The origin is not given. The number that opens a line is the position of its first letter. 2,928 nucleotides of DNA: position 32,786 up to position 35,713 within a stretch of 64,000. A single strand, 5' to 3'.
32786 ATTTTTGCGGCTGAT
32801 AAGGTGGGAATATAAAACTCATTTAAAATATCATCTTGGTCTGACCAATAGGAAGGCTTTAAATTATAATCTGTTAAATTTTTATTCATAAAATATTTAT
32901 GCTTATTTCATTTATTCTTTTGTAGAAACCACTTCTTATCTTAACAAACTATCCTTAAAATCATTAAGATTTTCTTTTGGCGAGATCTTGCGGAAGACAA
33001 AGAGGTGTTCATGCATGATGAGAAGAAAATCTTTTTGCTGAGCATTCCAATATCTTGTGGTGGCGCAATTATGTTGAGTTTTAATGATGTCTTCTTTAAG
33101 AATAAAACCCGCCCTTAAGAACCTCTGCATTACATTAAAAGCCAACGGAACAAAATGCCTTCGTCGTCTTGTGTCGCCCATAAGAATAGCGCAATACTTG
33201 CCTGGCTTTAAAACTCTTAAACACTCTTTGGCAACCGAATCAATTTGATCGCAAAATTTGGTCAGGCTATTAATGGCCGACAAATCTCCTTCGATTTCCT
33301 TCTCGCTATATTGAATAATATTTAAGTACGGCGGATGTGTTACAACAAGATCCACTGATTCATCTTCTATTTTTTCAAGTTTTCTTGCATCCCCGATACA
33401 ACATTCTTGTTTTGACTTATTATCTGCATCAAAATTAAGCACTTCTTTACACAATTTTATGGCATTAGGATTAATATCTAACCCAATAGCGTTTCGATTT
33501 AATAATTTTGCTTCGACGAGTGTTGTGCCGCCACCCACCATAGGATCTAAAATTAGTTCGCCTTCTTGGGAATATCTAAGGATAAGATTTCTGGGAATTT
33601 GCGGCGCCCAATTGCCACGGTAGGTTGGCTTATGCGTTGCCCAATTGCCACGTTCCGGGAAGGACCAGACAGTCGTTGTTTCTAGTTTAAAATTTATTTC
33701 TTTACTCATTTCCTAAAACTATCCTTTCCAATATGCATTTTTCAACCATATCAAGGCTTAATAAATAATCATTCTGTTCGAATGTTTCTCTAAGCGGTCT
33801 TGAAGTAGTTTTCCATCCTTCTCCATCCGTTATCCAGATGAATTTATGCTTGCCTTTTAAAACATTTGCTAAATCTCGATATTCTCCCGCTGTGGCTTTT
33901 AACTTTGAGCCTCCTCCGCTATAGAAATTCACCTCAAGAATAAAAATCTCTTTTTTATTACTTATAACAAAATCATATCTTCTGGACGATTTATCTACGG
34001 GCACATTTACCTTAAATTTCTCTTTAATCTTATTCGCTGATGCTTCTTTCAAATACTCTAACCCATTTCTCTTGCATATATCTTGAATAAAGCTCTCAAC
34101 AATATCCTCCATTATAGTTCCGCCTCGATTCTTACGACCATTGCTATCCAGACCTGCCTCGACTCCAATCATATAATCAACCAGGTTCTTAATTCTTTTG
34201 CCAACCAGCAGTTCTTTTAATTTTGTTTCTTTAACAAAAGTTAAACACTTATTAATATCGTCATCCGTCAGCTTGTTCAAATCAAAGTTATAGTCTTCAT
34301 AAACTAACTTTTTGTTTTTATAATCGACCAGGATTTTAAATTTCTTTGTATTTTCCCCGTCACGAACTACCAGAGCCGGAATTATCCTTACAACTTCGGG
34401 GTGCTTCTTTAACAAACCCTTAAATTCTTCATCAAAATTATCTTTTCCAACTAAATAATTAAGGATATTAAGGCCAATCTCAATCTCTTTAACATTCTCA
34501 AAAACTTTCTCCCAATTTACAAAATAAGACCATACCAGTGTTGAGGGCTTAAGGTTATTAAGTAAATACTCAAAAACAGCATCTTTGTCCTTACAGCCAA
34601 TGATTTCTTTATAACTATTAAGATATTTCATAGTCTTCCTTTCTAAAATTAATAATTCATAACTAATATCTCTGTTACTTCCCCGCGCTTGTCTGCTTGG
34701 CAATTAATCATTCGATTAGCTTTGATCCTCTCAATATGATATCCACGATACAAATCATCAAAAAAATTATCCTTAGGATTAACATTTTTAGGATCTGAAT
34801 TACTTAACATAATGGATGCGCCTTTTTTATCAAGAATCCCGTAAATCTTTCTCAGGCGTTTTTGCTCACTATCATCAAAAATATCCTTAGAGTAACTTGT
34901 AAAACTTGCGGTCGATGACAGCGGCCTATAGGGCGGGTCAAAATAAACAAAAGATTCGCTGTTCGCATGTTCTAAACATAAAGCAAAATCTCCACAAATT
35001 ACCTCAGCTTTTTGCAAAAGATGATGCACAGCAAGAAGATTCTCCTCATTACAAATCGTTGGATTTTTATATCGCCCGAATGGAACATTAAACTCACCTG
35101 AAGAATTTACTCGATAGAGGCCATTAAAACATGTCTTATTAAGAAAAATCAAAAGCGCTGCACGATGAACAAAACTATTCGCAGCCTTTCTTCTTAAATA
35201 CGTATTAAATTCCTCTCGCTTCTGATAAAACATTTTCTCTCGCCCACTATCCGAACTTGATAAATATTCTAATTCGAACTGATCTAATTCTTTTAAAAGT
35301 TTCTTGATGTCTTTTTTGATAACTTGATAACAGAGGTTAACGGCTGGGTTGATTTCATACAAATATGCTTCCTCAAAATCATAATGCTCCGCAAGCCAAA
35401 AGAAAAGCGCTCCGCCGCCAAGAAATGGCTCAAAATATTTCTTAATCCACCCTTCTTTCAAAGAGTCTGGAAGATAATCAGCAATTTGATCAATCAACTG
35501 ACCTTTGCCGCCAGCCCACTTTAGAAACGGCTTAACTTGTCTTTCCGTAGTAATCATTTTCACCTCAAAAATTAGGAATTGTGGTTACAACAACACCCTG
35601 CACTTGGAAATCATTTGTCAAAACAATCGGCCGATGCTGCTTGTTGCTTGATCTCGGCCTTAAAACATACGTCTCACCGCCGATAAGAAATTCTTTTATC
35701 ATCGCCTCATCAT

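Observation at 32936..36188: LexA/S24-type autocleavable repressor is the first cistron of an MboI/DpnII-type M-R-M restriction-modification operon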

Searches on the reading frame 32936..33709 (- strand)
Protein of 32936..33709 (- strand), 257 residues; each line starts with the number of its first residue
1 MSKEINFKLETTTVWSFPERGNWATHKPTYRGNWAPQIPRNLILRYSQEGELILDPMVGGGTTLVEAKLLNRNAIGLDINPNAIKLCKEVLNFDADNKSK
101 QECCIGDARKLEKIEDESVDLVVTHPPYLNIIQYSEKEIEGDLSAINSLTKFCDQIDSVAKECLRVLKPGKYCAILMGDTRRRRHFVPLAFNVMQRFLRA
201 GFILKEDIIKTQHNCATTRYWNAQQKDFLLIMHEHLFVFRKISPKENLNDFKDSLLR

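Call 3: search_protein_families(library=pfam, proteins=[window:32936-33709:-], max_evalue=0.01)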
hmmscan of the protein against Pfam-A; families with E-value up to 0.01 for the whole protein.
window:32936-33709:- (257 aa): 9 families
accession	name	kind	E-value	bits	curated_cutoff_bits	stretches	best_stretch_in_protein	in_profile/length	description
PF01555.25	N6_N4_Mtase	-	1.1e-27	97.9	26.7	2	10-88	139-220/221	DNA methylase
PF08241.18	Methyltransf_11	-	1.2e-09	39.1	21.2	1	58-124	5-66/95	Methyltransferase domain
PF01170.24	UPF0020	-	1.5e-09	38.3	22.3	1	48-134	27-137/197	RMKL-like, methyltransferase domain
PF13847.12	Methyltransf_31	-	5.2e-08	33.1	27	1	50-179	4-113/145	Methyltransferase domain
PF13649.12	Methyltransf_25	-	6.4e-07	30.4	27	1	53-125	1-71/97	Methyltransferase domain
PF02384.22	N6_Mtase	-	5.9e-05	23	20.4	1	47-142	44-147/311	N-6 DNA Methylase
PF02475.24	TRM5-TYW2_MTfase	-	0.0025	18.3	28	0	40-113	27-101/164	TRM5/TYW2 methyltransferase domain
PF09445.16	Methyltransf_15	-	0.0031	17.5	22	1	51-128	2-81/165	RNA cap guanine-N2 methyltransferase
PF08242.18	Methyltransf_12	-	0.0033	18.6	30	0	59-125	6-72/98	Methyltransferase domain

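Call 9: search_protein_families(library=padloc, proteins=[window:32936-33709:-], max_evalue=0.001)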
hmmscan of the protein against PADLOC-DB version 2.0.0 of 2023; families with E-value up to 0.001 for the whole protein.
window:32936-33709:- (257 aa): 62 families (the best 25 are shown)
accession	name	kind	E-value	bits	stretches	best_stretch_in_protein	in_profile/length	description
PDLC03376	MTase_II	-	1e-83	279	1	6-241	13-249/249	Type II methyltransferase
PDLC03351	MTase_II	-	1.1e-46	157.6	1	9-241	106-347/348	Type II methyltransferase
PDLC03353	MTase_II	-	4.5e-38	129.3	2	100-249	9-157/260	Type II methyltransferase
PDLC03350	MTase_II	-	4.4e-33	113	2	103-247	59-198/312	Type II methyltransferase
PDLC03325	MTase_II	-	3e-25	86.9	2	14-91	56-133/426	Type II methyltransferase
PDLC03387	MTase_II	-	6.5e-22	76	2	21-95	201-279/289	Type II methyltransferase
PDLC03283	MTase_II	-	2.1e-21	74.6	2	101-245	5-165/352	Type II methyltransferase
PDLC03299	MTase_II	-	4.2e-21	73.7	2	12-93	178-259/296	Type II methyltransferase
PDLC03380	MTase_II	-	6e-20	69.8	1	25-87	31-94/393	Type II methyltransferase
PDLC03259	MTase_II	-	3.7e-19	66.9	2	103-184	6-84/423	Type II methyltransferase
PDLC03239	MTase_II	-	8.4e-19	65.6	1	29-82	70-125/442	Type II methyltransferase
PDLC03371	MTase_II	-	2.8e-18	64.4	1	10-92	171-253/260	Type II methyltransferase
PDLC04134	mad2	-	4.6e-17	60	1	40-203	280-418/492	mads_2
PDLC03363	MTase_II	-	1.7e-16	58.5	1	37-137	64-168/294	Type II methyltransferase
PDLC03339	MTase_II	-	1.8e-16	57.9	1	14-92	194-272/399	Type II methyltransferase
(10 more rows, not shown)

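Call 49: search_protein_families(library=ncbifam, proteins=[window:32939-33709:-], max_evalue=0.00001)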
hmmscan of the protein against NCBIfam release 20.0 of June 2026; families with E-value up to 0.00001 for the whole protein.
window:32939-33709:- (257 aa): 6 families
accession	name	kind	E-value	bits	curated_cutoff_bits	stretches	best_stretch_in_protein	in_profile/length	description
TIGR01177.1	TIGR01177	hypoth_equivalog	7.6e-14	51.8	316.55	1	35-140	167-270/330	TIGR01177 family methyltransferase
NF008572.0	PRK11524.1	equivalog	4.7e-13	48.9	292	1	97-171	11-80/294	adenine-specific DNA-methyltransferase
NF050803.1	DnaMtaseCcrMCaul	equivalog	2.1e-09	36.7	830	0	42-92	198-248/350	adenine-specific DNA-methyltransferase CcrM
NF040721.1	Trm14_Arch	equivalog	2.3e-08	33.5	280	0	74-138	247-307/370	tRNA (guanine(6)-N2)-methyltransferase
NF010253.0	PRK13699.1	subfamily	8.9e-08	32.1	244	0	111-253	13-132/226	DNA methyltransferase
TIGR03534.1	RF_mod_PrmC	equivalog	1.1e-06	28.3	199.1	1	66-180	107-222/253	peptide chain release factor N(5)-glutamine methyltransferase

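Call 87: search_solved_structures(query=window:32939-33709:-, max_evalue=0.00001)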
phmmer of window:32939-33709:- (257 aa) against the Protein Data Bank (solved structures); distinct sequences matched with E-value up to 0.00001: 8.
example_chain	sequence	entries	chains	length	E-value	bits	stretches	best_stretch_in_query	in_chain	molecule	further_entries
2zie_A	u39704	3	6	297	2.4e-18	69.5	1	104-217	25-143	Putative modification methylase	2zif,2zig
6zxw_G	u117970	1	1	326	1.9e-08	37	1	36-131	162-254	tRNA (Guanine(10)-N2)-dimethyltransferase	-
6zxv_A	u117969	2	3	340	2.1e-08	36.9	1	36-131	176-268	tRNA (Guanine(10)-N2)-dimethyltransferase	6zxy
8s9m_A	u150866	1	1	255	1.1e-07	34.6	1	42-88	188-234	DNA cytosine-N4 methyltransferase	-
8s9n_A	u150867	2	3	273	1.1e-07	34.5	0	42-88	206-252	DNA cytosine-N4 methyltransferase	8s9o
5e71_A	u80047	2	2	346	4e-07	32.7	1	24-130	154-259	N2, N2-dimethylguanosine tRNA methyltransferase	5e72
1g60_A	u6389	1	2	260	1.7e-06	30.7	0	36-92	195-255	Adenine-specific Methyltransferase MboIIA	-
8vyd_A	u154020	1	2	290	8.3e-06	28.4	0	46-134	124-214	SAM-dependent methyltransferase, UPF0020 family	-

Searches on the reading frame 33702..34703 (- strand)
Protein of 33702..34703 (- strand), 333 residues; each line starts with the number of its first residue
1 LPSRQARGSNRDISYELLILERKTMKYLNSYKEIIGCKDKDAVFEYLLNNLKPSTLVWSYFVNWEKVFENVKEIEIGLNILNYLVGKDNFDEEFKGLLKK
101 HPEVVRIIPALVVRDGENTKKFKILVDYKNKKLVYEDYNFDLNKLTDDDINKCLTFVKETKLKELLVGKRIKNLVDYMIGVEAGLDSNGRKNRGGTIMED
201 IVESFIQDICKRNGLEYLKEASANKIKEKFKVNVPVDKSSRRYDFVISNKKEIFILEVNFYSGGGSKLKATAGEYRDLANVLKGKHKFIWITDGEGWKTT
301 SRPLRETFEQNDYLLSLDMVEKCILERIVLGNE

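Call 3: search_protein_families(library=pfam, proteins=[window:33702-34703:-], max_evalue=0.01)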
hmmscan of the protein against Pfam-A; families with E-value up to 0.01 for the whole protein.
window:33702-34703:- (333 aa): 2 families
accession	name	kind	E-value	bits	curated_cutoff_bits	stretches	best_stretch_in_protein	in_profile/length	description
PF04556.18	DpnII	-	1.1e-90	304.2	23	1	44-326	2-277/278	DpnII restriction endonuclease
PF24447.1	RE_BanI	-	0.0033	16.9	28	1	195-310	206-315/338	Type II restriction enzyme BanI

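Call 9: search_protein_families(library=padloc, proteins=[window:33702-34631:-], max_evalue=0.001)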
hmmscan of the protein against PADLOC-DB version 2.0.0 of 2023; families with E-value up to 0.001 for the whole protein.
window:33702-34631:- (309 aa): 2 families
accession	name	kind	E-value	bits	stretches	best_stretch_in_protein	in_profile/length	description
PDLC03548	REase_II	-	6.7e-93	309.2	1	17-304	4-287/290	Type II restriction enzyme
PDLC03569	REase_II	-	5.9e-49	165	1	115-300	9-199/205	Type II restriction enzyme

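Call 38: find_related_loci(query=window:33705-34631:-, collection=metagenome_contigs, flank=6000)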
Query window:33705-34631:- (309 aa) in metagenome_contigs; peptide patterns used: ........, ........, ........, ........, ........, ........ (x = any residue, [..] = any of these).
280 stretches matched a pattern; 65 encode a relative of the query (tblastn E <= 1e-3); 65 distinct loci.
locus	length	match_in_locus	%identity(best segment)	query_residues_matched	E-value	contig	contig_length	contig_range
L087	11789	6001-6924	82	1-308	5e-171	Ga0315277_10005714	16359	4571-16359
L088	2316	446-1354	71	1-303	5e-155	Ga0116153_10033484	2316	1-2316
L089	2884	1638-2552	70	1-305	6e-151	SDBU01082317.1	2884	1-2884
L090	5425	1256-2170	68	1-305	2e-144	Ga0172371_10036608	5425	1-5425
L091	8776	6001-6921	68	1-307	4e-143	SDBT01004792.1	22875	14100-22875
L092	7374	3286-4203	68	1-306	8e-143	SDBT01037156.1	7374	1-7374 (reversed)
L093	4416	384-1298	69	1-305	9e-146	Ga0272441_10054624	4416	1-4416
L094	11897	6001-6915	68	1-305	5e-142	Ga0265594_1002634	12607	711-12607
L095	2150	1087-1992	70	1-302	3e-151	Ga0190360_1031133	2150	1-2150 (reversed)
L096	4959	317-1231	70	1-305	1e-142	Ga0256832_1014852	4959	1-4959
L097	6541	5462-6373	68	1-304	5e-141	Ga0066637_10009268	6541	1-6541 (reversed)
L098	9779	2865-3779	68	1-305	2e-140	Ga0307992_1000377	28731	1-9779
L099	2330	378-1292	68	1-305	4e-149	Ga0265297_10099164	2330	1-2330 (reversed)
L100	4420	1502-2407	69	1-302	4e-142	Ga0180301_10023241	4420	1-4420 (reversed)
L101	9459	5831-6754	67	1-308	2e-139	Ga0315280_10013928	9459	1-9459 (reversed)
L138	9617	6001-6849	48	20-304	2e-79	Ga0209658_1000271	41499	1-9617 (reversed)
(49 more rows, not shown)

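Call 49: search_protein_families(library=ncbifam, proteins=[window:33705-34631:-], max_evalue=0.00001)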
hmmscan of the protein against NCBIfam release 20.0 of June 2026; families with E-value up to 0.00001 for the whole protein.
window:33705-34631:- (309 aa): 0 families

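Call 59: search_protein_families(library=pfam, proteins=[L138:4301-4981:+, L087:7727-8710:+], max_evalue=0.001)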
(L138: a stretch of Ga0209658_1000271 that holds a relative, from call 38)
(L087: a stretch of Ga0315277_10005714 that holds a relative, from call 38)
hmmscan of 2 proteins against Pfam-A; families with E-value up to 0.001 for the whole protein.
L138:4301-4981:+ (226 aa): 1 family
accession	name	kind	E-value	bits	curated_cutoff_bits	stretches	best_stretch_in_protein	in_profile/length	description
PF00717.28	Peptidase_S24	-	1.1e-12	48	23.3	1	80-199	2-106/116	Peptidase S24-like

L087:7727-8710:+ (327 aa): 1 family
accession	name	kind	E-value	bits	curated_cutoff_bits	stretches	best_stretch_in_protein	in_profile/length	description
PF13676.11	TIR_2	-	8.3e-09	36.4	28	1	21-112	1-92/122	TIR domain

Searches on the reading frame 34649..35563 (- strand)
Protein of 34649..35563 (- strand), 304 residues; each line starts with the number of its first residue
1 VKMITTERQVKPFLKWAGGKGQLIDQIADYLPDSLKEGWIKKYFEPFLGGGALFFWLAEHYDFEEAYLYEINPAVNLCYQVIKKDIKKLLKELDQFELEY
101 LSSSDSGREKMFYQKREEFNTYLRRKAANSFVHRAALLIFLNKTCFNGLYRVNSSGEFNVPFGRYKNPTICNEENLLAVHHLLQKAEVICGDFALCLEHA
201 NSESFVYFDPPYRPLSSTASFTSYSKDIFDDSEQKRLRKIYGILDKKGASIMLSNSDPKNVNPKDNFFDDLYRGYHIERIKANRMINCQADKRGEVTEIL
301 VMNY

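Call 3: search_protein_families(library=pfam, proteins=[window:34649-35563:-], max_evalue=0.01)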
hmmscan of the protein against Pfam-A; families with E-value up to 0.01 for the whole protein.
window:34649-35563:- (304 aa): 1 family
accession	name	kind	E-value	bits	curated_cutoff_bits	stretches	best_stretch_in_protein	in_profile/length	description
PF02086.21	MethyltransfD12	-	5e-61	207.1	22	1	16-286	1-253/253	D12 class N6 adenine-specific DNA methyltransferase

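Call 9: search_protein_families(library=padloc, proteins=[window:34649-35557:-], max_evalue=0.001)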
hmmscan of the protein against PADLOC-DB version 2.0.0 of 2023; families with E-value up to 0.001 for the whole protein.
window:34649-35557:- (302 aa): 20 families
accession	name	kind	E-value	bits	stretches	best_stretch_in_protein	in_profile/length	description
PDLC03735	oMTase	-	1.8e-97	324.1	1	6-302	5-282/284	orphan methyltransferase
PDLC03294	MTase_II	-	1.5e-94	314.6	1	7-302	3-271/272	Type II methyltransferase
PDLC03729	oMTase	-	7e-62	207.4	1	7-300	3-267/275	orphan methyltransferase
PDLC03261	MTase_II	-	8.7e-58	194.1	1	6-292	22-278/643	Type II methyltransferase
PDLC03266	MTase_II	-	1.4e-48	163.8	1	2-298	8-280/285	Type II methyltransferase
PDLC03383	MTase_II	-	8.6e-24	82.5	1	3-302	13-313/318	Type II methyltransferase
PDLC03247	MTase_II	-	1.3e-23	81.6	1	8-260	2-229/282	Type II methyltransferase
PDLC03264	MTase_II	-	2.7e-22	77.4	1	7-301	10-282/306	Type II methyltransferase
PDLC03344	MTase_II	-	9.2e-22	75.5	1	8-177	3-154/154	Type II methyltransferase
PDLC03287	MTase_II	-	1.1e-17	62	1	4-302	359-641/646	Type II methyltransferase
PDLC03717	oMTase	-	6.5e-16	56.6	1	8-218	2-190/285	orphan methyltransferase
PDLC03349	MTase_II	-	1.2e-15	55.4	2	105-223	169-286/374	Type II methyltransferase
PDLC03302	MTase_II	-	7.2e-13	46.1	1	5-254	356-577/626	Type II methyltransferase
PDLC04018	PD-Lambda-5_B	-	3.3e-10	37.7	1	12-212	8-200/291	-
PDLC03290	MTase_II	-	2.5e-08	31.6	1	7-212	3-202/292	Type II methyltransferase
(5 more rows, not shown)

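Call 49: search_protein_families(library=ncbifam, proteins=[window:34652-35557:-], max_evalue=0.00001)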
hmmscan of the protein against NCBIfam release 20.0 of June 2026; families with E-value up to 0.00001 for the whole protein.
window:34652-35557:- (302 aa): 2 families
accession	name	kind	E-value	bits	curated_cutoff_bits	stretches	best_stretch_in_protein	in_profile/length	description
TIGR00571.1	dam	subfamily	2.2e-86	289.9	114.85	1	8-301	1-267/267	Dam family site-specific DNA-(adenine-N6)-methyltransferase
NF008152.0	PRK10904.1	equivalog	4.1e-50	170.7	441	1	9-300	5-267/271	adenine-specific DNA-methyltransferase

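Call 86: search_solved_structures(query=window:34652-35557:-, max_evalue=1e-10)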
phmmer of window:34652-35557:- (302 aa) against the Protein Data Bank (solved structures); distinct sequences matched with E-value up to 1e-10: 6.
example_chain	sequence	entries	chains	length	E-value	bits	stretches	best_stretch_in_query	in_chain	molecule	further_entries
2dpm_A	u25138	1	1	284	1.6e-52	181.9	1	8-302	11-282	PROTEIN (ADENINE-SPECIFIC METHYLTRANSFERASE DPNII 1)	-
2g1p_A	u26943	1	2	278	6.5e-35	124.1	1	9-299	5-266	DNA adenine methylase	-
4rtj_A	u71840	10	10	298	6.9e-35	124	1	8-299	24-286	DNA adenine methylase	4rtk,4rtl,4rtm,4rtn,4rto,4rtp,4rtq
4gbe_D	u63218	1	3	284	8.3e-35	123.7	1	8-299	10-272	DNA adenine methylase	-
4gol_D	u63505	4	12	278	8.7e-35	123.6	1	9-299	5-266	DNA adenine methylase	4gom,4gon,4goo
2ore_D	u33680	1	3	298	9.3e-35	123.5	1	8-299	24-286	DNA adenine methylase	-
